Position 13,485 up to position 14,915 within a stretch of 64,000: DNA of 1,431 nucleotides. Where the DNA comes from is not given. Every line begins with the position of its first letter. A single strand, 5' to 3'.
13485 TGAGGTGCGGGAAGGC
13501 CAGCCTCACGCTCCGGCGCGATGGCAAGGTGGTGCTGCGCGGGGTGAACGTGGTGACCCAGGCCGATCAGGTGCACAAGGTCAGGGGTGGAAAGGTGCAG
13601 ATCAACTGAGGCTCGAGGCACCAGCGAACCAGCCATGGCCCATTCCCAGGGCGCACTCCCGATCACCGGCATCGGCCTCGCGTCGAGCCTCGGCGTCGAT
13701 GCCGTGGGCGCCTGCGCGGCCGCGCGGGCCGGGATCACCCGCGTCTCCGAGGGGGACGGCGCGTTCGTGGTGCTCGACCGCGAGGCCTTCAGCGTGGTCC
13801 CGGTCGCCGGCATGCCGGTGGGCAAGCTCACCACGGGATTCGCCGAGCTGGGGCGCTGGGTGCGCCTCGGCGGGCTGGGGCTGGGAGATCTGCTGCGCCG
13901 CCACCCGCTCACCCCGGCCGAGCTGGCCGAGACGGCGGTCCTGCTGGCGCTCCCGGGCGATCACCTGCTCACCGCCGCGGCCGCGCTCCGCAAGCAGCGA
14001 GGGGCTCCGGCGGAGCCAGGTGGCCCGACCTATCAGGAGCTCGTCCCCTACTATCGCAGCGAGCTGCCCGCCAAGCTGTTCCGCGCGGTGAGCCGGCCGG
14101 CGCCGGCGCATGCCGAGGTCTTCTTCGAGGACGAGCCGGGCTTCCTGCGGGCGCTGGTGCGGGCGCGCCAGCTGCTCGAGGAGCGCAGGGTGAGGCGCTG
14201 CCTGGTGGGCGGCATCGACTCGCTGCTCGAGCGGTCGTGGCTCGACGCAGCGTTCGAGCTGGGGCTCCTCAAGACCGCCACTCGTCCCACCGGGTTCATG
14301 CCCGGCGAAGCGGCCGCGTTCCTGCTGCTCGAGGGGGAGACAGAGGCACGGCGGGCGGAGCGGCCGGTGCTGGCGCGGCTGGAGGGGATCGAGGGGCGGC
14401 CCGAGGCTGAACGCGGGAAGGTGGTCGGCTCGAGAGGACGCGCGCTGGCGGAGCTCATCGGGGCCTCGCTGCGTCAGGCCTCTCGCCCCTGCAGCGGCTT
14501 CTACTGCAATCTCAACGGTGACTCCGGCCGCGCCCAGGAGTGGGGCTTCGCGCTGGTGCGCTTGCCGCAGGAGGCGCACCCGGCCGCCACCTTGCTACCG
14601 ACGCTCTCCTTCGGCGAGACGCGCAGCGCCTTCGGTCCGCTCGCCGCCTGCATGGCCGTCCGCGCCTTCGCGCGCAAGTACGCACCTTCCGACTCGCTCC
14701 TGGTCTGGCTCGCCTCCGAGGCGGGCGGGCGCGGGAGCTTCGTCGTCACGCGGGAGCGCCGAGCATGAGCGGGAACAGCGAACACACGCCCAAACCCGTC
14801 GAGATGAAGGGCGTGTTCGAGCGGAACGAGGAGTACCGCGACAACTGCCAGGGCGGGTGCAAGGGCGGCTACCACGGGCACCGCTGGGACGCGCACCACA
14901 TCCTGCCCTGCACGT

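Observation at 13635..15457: Catalytically dead KS/thiolase-like protein translationally coupled to a stand-alone AHH nuclease toxin: candidate new T6SS effector adaptor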

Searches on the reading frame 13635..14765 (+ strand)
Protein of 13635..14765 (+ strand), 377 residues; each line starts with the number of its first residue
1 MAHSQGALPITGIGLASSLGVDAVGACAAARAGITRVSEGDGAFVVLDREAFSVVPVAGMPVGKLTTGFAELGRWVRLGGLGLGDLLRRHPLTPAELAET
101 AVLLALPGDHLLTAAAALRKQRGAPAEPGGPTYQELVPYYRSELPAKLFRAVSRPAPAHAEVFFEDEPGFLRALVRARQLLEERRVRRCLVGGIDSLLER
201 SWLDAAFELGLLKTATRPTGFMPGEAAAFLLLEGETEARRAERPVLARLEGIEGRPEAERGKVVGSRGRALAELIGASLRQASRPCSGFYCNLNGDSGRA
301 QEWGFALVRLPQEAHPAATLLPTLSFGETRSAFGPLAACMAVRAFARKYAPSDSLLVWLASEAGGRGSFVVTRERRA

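Call 5: search_protein_families(library=pfam, proteins=[window:13635-14765:+], max_evalue=0.1)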
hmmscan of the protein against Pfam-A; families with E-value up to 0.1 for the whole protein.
window:13635-14765:+ (377 aa): 1 family
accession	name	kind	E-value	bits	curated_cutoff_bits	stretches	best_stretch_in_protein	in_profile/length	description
PF00109.32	ketoacyl-synt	-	0.06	13.4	20.8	0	172-238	179-252/252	Beta-ketoacyl synthase, N-terminal domain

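Call 13: search_protein_families(library=ncbifam, proteins=[window:13635-14765:+], max_evalue=0.1)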
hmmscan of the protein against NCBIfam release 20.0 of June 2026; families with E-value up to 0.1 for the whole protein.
window:13635-14765:+ (377 aa): 5 families
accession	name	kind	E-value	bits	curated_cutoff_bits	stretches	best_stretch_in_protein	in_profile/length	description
NF004798.0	PRK06147.1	equivalog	1.4e-41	142.8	342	2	149-375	116-345/349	3-oxoacyl-(acyl carrier protein) synthase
NF058662.1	cispenta_AmcF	equivalog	1.2e-05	24.5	325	1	173-284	135-251/369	cispentacin biosynthesis acyltransferase subunit AmcF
NF005084.0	PRK06519.1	equivalog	0.00022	20.5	320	1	216-259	233-276/397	beta-ketoacyl-ACP synthase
NF005490.0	PRK07103.1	equivalog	0.0011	18.1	445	1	218-283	229-297/414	polyketide beta-ketoacyl:acyl carrier protein synthase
NF006618.0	PRK09185.1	subfamily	0.02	13.9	407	1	172-236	166-235/394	beta-ketoacyl-ACP synthase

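Call 14: find_homologous_proteins(query=window:13635-14765:+, max_evalue=0.001)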
Query window:13635-14765:+ (377 aa): 43 proteins with E <= 0.001 among 8000 candidates.
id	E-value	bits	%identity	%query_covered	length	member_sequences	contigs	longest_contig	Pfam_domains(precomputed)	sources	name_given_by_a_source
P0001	1.7e-239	812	100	100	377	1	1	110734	-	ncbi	ncbi:MAG: hypothetical protein QM767_15910 [Anaeromyxobacter sp.]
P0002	3.2e-129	449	58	98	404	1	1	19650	-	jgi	-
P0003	6.6e-116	405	55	97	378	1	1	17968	-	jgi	jgi:3-oxoacyl-[acyl-carrier-protein] synthase-1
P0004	2.7e-107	377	54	99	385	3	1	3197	-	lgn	-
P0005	1.6e-101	358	52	99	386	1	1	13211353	-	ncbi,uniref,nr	ncbi:hypothetical protein JY651_43755 [Pyxidicoccus parkwayensis]|uniref:Beta-ketoacyl synthase-like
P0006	6.5e-100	353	53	99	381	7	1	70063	PF00109.33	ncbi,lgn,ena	-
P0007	1.3e-97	345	51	99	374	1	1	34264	PF00109.33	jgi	jgi:hypothetical protein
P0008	5.4e-84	300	45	99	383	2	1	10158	-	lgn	-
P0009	4.5e-77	278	43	99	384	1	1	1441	PF00109.33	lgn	-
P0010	1.3e-72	263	42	97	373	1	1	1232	PF00109.33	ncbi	-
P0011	4.6e-61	225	42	96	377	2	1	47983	-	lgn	-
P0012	5.8e-59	218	41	97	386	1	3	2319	-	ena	-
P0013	6.2e-59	218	40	98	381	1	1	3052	-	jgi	jgi:3-oxoacyl-[acyl-carrier-protein] synthase I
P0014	1.2e-56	210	38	97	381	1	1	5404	-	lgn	-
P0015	1.5e-54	204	43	98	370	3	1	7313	-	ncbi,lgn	ncbi:hypothetical protein COSO111634_33735 [Corallococcus soli]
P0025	1.8e-45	174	36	97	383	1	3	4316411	-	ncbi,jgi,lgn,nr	ncbi:MAG: hypothetical protein OJF47_000969 [Nitrospira sp.]|jgi:3-oxoacyl-[acyl-carrier-protein] sy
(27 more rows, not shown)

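Call 16: search_solved_structures(query=A1, max_evalue=1, show_alignments=3)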
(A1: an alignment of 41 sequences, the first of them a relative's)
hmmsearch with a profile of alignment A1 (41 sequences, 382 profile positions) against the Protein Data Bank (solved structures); distinct sequences matched with E-value up to 1: 116 (the best 60 are shown).
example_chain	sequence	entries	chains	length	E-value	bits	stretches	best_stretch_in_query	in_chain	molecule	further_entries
9n50_A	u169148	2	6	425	2e-13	53.3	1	169-288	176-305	3-oxoacyl-[acyl-carrier-protein] synthase, mitochondrial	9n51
2iwy_A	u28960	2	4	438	3.9e-13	52.4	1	169-288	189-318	3-OXOACYL-[ACYL-CARRIER-PROTEIN] SYNTHASE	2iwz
2c9h_A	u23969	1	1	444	4.2e-13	52.3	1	169-288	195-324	MITOCHONDRIAL BETA-KETOACYL SYNTHASE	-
1ox0_A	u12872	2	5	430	1.3e-12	50.7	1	171-355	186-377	Beta ketoacyl-acyl carrier protein synthase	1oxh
2alm_A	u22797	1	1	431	1.3e-12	50.6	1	171-355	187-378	3-oxoacyl-(acyl-carrier-protein) synthase II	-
2rjt_A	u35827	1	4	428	2.2e-12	49.9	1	171-355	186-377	Beta-ketoacyl-ACP synthase II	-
7zma_A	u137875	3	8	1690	1.2e-11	47.5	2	170-292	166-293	Putative polyketide synthase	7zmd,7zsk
3o04_A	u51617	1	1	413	2.1e-11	46.7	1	169-288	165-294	beta-keto-acyl carrier protein synthase II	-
5sxo_A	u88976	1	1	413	2.2e-11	46.6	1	169-288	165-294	3-oxoacyl-[acyl-carrier-protein] synthase 2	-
6kxd_A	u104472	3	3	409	6.5e-11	45.1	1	3-348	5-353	Ketosynthase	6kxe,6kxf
4zdn_A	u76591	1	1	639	2.4e-10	43.2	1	171-292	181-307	AT-less polyketide synthase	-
1w0i_A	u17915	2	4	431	5.8e-10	42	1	169-285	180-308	3-OXOACYL CARRIER PROTEIN SYNTHASE | 3-OXOACYL-[ACYL-CARRIER-PROTEIN] SYNTHASE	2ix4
2gqd_A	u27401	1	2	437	6.3e-10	41.8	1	172-288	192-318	3-oxoacyl-[acyl-carrier-protein] synthase 2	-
8z5e_A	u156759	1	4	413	6.8e-10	41.7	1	169-354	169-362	3-oxoacyl-[acyl-carrier-protein] synthase 2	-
8z5d_A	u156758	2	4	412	8.6e-10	41.4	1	169-354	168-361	3-oxoacyl-[acyl-carrier-protein] synthase 2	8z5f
1tqy_B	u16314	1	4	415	9.1e-07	31.4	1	163-303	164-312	Actinorhodin polyketide putative beta-ketoacyl synthase 2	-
1tqy_A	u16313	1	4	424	9.9e-07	31.3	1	158-355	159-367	Actinorhodin polyketide putative beta-ketoacyl synthase 1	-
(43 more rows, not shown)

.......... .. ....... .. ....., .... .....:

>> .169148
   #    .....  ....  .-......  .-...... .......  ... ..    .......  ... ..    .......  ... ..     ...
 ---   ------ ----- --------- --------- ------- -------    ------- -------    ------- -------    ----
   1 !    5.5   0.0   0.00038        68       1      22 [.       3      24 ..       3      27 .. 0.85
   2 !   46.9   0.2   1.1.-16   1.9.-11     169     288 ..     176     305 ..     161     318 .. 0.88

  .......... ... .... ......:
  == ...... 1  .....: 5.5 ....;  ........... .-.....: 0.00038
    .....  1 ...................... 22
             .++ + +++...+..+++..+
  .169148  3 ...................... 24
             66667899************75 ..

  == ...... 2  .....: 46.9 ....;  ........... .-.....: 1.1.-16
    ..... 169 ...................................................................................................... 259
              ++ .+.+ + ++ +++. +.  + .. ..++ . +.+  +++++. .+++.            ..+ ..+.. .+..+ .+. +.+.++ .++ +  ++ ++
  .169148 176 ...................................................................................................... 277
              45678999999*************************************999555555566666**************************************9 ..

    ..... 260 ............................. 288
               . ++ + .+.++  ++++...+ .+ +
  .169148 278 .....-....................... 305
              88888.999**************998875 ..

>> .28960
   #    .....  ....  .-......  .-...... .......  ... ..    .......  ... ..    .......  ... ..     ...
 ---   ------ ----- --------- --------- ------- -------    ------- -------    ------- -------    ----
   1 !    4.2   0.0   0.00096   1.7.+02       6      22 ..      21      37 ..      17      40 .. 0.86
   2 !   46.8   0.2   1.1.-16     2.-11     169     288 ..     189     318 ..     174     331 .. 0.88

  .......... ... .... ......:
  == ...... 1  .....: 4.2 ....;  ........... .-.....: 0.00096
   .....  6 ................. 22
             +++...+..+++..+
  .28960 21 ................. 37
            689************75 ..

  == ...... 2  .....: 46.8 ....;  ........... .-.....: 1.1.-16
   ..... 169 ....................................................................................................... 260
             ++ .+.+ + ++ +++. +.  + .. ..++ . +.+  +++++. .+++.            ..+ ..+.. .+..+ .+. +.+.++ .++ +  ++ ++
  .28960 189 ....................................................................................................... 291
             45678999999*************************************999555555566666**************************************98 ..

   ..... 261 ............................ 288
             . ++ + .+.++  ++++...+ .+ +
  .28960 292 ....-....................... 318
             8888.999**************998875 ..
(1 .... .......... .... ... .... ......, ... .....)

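Call 20: search_solved_structures(query=A1, max_evalue=1e-10, show_alignments=5)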
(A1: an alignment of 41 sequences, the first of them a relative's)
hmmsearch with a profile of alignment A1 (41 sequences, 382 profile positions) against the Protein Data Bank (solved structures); distinct sequences matched with E-value up to 1e-10: 10.
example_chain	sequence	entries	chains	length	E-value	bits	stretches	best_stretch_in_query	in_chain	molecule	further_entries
9n50_A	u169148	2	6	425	2e-13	53.3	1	169-288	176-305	3-oxoacyl-[acyl-carrier-protein] synthase, mitochondrial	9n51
2iwy_A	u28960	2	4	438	3.9e-13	52.4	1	169-288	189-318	3-OXOACYL-[ACYL-CARRIER-PROTEIN] SYNTHASE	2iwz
2c9h_A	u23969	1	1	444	4.2e-13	52.3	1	169-288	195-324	MITOCHONDRIAL BETA-KETOACYL SYNTHASE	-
1ox0_A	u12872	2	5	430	1.3e-12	50.7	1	171-355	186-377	Beta ketoacyl-acyl carrier protein synthase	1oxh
2alm_A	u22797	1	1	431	1.3e-12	50.6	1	171-355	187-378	3-oxoacyl-(acyl-carrier-protein) synthase II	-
2rjt_A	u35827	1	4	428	2.2e-12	49.9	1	171-355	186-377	Beta-ketoacyl-ACP synthase II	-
7zma_A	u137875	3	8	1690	1.2e-11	47.5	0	170-292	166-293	Putative polyketide synthase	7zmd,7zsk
3o04_A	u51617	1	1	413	2.1e-11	46.7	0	169-288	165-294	beta-keto-acyl carrier protein synthase II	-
5sxo_A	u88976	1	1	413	2.2e-11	46.6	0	169-288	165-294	3-oxoacyl-[acyl-carrier-protein] synthase 2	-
6kxd_A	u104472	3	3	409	6.5e-11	45.1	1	3-348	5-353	Ketosynthase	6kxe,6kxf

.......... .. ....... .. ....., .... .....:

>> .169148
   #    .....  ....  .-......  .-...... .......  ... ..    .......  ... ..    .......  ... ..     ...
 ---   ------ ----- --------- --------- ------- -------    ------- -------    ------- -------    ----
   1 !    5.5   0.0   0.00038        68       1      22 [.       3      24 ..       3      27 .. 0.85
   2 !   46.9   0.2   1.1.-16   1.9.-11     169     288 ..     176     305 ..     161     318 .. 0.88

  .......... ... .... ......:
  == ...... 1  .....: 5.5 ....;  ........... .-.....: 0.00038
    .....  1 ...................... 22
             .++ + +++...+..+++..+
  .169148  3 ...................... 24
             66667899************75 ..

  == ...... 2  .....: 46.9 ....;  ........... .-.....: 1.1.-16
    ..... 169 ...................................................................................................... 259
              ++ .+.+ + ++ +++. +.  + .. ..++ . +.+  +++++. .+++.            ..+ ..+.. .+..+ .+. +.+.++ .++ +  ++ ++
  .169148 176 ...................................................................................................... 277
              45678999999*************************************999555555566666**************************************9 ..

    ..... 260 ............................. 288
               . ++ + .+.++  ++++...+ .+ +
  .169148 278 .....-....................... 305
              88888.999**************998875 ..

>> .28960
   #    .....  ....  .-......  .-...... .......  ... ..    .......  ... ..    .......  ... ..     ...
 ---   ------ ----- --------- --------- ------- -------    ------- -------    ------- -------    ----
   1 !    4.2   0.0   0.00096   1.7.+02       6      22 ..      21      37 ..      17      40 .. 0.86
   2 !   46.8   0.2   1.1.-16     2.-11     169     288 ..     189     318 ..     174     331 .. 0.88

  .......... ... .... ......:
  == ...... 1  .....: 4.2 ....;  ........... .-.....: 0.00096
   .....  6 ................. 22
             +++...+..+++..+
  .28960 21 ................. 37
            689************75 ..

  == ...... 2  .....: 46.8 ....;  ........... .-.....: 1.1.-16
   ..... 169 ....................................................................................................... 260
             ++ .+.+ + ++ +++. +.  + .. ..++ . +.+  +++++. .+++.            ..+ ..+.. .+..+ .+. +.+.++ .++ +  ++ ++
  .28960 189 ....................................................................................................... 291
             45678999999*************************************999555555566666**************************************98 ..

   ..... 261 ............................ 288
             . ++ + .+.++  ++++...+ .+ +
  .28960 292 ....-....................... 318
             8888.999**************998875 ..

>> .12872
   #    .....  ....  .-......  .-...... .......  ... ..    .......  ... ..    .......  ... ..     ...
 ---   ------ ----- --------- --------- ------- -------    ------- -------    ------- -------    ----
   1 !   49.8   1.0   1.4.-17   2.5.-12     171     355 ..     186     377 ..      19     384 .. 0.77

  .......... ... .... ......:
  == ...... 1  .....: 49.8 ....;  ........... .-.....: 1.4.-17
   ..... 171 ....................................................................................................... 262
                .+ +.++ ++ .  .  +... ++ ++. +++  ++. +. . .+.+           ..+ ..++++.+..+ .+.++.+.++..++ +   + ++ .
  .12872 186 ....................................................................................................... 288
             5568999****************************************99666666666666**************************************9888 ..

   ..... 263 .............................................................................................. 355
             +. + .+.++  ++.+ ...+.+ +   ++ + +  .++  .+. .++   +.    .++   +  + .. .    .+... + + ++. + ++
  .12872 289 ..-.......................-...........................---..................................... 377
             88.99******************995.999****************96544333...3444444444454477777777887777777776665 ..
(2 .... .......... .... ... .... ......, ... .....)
